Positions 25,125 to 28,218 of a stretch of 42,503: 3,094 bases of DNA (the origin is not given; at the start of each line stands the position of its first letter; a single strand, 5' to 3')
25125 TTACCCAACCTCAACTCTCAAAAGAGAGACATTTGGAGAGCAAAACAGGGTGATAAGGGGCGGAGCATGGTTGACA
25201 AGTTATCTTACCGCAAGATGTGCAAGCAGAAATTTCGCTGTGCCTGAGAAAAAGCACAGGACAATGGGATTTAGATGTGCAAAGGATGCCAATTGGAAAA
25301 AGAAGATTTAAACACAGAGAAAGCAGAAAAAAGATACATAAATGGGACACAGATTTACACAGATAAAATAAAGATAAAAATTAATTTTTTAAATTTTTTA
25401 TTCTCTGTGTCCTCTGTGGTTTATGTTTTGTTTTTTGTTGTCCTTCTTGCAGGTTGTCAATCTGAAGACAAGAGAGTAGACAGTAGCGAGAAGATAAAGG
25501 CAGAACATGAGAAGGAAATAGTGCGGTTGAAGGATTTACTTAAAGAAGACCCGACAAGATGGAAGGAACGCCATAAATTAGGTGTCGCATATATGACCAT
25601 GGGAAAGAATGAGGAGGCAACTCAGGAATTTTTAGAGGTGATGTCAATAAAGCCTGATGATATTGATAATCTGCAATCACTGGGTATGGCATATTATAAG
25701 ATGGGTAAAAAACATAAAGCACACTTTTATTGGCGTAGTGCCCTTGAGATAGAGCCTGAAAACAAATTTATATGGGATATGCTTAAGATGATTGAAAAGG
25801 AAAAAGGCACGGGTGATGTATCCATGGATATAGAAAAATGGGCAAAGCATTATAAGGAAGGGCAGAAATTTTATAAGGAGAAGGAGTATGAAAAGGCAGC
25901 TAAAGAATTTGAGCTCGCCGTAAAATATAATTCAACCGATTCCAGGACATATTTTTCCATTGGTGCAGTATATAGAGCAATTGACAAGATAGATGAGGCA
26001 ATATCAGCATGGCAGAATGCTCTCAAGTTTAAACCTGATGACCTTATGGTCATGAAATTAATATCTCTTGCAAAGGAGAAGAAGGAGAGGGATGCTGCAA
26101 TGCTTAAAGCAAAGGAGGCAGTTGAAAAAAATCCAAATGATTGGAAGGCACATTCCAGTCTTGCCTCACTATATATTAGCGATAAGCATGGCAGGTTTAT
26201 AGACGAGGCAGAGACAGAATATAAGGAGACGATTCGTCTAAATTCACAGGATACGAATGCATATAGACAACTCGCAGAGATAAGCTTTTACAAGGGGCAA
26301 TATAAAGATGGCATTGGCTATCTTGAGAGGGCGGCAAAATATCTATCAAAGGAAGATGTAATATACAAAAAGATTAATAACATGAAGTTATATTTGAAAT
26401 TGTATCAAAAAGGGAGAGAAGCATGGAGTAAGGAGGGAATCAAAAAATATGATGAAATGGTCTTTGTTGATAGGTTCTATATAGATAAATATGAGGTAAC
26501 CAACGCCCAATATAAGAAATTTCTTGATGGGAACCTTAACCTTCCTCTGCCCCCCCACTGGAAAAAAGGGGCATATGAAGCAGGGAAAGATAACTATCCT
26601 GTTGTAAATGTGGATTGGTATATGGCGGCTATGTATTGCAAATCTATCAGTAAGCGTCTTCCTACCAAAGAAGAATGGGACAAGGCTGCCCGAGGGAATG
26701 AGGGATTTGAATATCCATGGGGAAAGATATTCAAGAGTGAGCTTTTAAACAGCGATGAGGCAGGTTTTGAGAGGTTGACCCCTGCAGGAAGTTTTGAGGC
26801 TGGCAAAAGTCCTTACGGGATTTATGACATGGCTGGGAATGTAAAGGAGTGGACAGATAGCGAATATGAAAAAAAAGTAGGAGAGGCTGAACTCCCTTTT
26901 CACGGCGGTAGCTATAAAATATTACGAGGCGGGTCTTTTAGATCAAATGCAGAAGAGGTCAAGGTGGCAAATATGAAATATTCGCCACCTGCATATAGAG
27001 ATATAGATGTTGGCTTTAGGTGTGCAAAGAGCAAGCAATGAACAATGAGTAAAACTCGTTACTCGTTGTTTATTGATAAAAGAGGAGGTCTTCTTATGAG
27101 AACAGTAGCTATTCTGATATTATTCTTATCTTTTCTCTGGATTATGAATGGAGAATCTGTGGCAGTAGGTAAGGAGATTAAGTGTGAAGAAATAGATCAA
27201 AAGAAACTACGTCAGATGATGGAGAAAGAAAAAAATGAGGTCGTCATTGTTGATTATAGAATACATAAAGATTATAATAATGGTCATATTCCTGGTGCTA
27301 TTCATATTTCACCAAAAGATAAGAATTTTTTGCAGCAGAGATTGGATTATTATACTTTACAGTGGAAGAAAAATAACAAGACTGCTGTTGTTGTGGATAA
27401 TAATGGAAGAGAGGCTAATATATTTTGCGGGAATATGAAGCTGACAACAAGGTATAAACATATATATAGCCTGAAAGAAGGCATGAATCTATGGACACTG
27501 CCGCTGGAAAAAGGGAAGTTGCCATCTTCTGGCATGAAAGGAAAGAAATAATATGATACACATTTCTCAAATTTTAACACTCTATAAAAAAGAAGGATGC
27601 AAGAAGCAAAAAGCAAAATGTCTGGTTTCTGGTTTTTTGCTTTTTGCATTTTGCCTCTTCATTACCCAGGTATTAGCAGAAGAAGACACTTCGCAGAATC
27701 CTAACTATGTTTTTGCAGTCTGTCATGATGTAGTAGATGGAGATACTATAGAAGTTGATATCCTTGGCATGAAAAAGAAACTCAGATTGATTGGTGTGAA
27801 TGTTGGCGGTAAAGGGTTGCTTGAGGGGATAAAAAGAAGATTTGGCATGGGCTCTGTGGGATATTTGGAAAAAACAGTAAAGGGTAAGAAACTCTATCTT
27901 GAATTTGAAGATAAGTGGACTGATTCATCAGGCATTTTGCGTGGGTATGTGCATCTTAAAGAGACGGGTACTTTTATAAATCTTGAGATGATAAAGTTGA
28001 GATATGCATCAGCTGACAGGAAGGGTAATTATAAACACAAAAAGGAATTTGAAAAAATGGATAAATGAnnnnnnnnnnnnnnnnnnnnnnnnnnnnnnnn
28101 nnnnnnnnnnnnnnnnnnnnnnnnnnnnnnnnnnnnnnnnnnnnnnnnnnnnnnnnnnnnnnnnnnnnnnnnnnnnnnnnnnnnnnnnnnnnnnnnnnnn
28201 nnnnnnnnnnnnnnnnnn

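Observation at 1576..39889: Short-tandem-repeat palindromes appear to be translated as signal peptides on most exported genes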

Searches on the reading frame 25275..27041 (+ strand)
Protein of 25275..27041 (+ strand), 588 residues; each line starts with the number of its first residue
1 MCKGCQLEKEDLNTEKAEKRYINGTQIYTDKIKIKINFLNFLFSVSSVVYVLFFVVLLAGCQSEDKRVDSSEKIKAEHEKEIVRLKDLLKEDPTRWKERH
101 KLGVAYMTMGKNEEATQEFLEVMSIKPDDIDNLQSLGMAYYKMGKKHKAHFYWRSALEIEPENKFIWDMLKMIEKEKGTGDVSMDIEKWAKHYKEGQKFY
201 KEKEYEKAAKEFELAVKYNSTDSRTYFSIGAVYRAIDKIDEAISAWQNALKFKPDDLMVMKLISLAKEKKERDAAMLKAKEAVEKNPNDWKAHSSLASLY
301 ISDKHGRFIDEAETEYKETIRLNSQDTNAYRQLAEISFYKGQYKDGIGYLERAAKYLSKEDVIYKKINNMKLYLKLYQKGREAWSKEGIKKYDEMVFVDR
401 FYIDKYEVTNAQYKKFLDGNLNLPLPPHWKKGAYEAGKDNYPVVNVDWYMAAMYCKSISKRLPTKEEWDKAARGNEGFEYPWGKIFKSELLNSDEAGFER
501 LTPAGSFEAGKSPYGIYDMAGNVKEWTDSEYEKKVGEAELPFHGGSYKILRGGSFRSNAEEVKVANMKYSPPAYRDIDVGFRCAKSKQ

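Call 7: search_protein_families(library=pfam, proteins=[window:25275-27041:+])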
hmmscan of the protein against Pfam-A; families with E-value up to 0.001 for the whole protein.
window:25275-27041:+ (588 aa): 17 families
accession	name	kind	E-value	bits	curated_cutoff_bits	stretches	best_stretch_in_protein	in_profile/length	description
PF03781.23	FGE-sulfatase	-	4.6e-43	148.1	23.3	1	382-585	19-255/255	Sulfatase-modifying factor enzyme 1-like domain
PF07719.23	TPR_2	-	8.9e-23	78.9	27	1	134-163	5-34/34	Tetratricopeptide repeat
PF13414.12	TPR_11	-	2.9e-20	72.1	26.8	2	105-144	3-42/42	TPR repeat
PF13431.12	TPR_17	-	4.6e-17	61.2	24.4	0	280-307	3-28/34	Tetratricopeptide repeat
PF00515.34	TPR_1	-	3.1e-16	58.9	27.8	2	224-256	2-34/34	Tetratricopeptide repeat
PF13181.12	TPR_8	-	7.6e-12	44.8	25.7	0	100-129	5-34/34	Tetratricopeptide repeat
PF23914.1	TPR_CcmH_CycH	-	1.1e-11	45.2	42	1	270-361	64-155/158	Cytochrome c-type biogenesis protein H TPR domain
PF13428.12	TPR_14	-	1.2e-11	44.5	23.5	0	133-170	4-41/44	Tetratricopeptide repeat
PF14559.12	TPR_19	-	1.6e-11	44.8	25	0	84-136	13-64/68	Tetratricopeptide repeat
PF13424.12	TPR_12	-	6.2e-09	36.4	30.1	0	100-159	7-74/77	Tetratricopeptide repeat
PF13432.12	TPR_16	-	5.2e-08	33.6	32.7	0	193-254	1-62/65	Tetratricopeptide repeat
PF14561.12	TPR_20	-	4e-07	30.7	25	0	76-126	2-52/90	Tetratricopeptide repeat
PF13374.12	TPR_10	-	1e-05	25.8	27.5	0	100-125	6-31/42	Tetratricopeptide repeat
PF13371.12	TPR_9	-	3.4e-05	24.2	35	0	123-163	22-62/73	Tetratricopeptide repeat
PF12895.13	ANAPC3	-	3.5e-05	24.4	27.2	0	124-161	17-53/82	Anaphase-promoting complex, cyclosome, subunit 3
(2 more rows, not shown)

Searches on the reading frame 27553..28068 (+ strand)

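Call 7: search_protein_families(library=pfam, proteins=[window:27553-28068:+])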
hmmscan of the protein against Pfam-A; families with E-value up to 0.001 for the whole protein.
window:27553-28068:+ (171 aa): 1 family
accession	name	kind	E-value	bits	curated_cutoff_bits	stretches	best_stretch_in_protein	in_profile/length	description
PF00565.23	SNase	-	4.4e-05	24.3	21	1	76-170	1-94/107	Staphylococcal nuclease homologue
